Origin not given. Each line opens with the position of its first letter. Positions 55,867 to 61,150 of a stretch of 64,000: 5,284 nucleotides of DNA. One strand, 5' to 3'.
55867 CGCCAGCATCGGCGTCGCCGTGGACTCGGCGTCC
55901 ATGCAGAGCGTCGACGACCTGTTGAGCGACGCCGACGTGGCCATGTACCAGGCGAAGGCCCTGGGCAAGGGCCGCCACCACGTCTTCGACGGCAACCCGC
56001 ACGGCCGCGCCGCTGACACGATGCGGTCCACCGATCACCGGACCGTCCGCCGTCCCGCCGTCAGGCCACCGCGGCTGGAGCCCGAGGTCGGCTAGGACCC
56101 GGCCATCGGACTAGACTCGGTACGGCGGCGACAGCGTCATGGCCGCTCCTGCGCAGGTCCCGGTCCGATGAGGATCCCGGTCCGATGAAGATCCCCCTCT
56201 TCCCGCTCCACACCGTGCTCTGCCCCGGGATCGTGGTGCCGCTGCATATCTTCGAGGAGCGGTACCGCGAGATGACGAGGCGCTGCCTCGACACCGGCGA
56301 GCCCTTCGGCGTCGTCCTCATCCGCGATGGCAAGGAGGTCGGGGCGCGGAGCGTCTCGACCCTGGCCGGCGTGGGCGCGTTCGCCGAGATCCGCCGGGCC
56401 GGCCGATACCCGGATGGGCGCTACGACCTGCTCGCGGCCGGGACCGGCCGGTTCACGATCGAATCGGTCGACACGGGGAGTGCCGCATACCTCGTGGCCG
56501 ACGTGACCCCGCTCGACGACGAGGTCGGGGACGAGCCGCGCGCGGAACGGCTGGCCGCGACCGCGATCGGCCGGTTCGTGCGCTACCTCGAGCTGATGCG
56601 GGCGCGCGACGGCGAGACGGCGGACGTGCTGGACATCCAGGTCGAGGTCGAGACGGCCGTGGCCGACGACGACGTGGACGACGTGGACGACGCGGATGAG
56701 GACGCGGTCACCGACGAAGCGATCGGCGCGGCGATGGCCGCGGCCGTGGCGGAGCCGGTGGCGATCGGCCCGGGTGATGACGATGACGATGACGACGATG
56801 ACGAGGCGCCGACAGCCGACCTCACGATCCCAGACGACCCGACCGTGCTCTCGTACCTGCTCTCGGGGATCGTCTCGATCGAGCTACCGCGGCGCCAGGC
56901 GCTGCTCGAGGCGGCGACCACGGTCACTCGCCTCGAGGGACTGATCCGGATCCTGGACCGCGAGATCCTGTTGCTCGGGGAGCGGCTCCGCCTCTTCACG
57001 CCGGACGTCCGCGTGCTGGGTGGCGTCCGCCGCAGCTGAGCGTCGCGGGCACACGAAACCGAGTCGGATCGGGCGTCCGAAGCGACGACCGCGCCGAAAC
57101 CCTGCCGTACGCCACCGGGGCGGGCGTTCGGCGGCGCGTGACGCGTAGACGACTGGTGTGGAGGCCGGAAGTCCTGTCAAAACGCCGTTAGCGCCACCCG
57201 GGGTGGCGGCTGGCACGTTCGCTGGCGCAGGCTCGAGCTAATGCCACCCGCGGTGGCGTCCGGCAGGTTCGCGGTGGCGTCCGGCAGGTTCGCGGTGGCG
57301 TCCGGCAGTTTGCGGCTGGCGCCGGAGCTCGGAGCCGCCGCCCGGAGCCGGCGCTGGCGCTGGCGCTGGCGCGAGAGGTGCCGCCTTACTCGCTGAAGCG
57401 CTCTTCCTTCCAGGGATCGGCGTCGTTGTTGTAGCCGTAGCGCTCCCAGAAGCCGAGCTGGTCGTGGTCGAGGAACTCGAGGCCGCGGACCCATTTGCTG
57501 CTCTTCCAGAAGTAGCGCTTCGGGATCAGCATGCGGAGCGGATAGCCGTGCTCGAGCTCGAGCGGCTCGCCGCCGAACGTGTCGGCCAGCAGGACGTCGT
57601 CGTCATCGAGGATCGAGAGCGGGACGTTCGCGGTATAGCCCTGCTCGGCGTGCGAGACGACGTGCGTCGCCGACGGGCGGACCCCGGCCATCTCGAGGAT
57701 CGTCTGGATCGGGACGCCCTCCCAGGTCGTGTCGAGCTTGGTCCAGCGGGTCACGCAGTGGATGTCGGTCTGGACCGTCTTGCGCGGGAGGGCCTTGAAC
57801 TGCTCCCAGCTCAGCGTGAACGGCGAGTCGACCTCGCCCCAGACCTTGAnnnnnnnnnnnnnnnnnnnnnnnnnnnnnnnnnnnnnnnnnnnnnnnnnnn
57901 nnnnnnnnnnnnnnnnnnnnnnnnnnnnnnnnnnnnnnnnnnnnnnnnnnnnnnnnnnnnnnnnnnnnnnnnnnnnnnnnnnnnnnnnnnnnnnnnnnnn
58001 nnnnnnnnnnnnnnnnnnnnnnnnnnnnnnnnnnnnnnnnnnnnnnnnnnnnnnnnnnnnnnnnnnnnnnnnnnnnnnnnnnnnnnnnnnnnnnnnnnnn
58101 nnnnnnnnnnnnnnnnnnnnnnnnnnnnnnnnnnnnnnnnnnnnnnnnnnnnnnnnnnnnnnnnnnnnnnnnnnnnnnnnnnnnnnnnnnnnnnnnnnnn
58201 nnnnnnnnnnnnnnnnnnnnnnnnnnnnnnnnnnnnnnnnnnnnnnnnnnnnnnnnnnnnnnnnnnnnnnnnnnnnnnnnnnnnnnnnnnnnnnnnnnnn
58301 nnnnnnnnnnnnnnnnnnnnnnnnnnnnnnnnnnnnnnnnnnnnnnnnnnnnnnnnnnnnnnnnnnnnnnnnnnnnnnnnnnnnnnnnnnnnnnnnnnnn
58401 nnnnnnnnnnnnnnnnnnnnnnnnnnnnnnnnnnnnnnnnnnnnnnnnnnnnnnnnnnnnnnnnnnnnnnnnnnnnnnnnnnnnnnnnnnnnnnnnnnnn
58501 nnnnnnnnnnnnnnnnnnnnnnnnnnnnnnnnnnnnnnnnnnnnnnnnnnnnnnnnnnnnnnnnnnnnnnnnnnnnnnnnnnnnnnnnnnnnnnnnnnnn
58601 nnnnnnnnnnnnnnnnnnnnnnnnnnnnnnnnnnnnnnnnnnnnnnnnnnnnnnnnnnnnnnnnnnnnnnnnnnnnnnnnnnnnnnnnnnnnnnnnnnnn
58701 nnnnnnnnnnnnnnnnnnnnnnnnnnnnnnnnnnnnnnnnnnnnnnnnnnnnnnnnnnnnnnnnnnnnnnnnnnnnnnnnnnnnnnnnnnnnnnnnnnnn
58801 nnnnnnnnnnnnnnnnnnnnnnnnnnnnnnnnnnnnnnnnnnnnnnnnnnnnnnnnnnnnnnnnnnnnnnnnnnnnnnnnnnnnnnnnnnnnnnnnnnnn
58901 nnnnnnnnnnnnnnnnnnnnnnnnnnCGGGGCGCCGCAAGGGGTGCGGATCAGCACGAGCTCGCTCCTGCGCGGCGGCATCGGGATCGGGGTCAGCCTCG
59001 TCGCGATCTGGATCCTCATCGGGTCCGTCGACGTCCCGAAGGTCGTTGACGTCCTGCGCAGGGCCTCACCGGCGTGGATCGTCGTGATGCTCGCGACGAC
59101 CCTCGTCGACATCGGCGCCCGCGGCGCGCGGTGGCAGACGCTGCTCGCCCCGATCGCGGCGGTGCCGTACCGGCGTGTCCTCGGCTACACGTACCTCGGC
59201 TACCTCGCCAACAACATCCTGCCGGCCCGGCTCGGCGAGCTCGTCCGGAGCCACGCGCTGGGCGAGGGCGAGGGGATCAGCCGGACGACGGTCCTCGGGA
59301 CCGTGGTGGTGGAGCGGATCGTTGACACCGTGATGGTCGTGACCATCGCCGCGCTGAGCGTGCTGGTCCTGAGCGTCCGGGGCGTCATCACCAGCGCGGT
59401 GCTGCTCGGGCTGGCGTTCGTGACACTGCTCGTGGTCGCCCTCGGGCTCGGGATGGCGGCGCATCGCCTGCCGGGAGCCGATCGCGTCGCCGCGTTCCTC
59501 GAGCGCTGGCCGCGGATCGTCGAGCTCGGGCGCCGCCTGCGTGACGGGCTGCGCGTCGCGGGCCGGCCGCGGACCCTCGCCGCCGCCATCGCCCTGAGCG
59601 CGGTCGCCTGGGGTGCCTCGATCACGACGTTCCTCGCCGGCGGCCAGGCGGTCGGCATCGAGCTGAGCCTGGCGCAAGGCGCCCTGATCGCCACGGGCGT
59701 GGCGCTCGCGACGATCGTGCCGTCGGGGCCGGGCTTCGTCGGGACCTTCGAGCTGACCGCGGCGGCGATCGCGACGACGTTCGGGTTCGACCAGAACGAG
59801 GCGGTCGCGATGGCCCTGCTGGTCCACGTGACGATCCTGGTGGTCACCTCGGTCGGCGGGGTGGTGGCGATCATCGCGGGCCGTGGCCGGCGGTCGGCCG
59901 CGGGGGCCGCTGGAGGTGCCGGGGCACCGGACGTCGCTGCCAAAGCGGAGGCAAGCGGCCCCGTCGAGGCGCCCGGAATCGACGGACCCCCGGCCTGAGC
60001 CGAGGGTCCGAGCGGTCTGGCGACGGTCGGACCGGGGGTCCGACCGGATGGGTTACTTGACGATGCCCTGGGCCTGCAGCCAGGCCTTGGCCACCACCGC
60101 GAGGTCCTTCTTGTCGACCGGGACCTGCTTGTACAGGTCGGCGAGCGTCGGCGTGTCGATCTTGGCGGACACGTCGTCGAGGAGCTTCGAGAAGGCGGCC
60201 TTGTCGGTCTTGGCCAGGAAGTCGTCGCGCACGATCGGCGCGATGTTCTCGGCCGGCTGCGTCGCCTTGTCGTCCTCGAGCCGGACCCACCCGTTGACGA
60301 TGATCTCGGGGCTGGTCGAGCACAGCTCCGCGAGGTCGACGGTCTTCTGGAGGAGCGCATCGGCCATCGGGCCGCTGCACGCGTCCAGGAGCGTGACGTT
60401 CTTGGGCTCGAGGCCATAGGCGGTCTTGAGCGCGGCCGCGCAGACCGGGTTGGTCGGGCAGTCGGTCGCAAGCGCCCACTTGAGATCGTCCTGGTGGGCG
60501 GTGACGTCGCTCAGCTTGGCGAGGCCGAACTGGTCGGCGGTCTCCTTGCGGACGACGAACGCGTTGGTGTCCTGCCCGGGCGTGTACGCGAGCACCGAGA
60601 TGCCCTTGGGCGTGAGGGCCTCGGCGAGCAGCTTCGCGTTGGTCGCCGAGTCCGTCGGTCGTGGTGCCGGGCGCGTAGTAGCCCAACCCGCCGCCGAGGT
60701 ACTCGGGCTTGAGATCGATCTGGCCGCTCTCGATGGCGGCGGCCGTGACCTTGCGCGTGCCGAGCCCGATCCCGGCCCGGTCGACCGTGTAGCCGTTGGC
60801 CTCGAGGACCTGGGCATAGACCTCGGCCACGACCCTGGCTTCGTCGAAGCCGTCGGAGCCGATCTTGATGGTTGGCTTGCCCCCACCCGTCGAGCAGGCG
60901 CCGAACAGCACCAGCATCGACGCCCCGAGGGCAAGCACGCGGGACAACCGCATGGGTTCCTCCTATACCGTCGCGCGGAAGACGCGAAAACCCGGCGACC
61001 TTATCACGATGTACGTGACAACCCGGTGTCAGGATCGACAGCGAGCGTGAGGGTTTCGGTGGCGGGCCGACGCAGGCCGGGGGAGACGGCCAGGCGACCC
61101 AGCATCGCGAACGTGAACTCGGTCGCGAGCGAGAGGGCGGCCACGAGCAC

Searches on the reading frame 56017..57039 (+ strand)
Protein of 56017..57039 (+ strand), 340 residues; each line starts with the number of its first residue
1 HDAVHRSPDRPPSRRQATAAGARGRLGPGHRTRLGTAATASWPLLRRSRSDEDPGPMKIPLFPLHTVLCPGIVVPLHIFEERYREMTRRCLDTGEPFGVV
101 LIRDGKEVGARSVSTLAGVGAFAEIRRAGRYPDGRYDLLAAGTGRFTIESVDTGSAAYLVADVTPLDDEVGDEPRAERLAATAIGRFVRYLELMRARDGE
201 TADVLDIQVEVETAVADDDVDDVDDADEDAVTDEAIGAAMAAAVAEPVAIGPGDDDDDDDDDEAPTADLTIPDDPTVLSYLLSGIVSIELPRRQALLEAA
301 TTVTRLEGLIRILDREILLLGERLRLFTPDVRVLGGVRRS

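Call 15: search_protein_families(library=pfam, proteins=[window:56017-57039:+])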
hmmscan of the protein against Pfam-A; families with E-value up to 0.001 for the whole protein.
window:56017-57039:+ (340 aa): 1 family
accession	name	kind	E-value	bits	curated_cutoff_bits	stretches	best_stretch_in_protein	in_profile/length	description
PF02190.22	LON_substr_bdg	-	1.1e-30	107.4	28.7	1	58-315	1-200/200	ATP-dependent protease La (LON) substrate-binding domain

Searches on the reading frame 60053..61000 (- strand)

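Call 15: search_protein_families(library=pfam, proteins=[window:60053-61000:-])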
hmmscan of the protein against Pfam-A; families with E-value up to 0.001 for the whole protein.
window:60053-61000:- (315 aa): 1 family
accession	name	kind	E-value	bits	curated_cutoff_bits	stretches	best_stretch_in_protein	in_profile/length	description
PF04069.17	OpuAC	-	2.6e-24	86.7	21.2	1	122-309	64-256/257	Substrate binding domain of ABC-type glycine betaine transport system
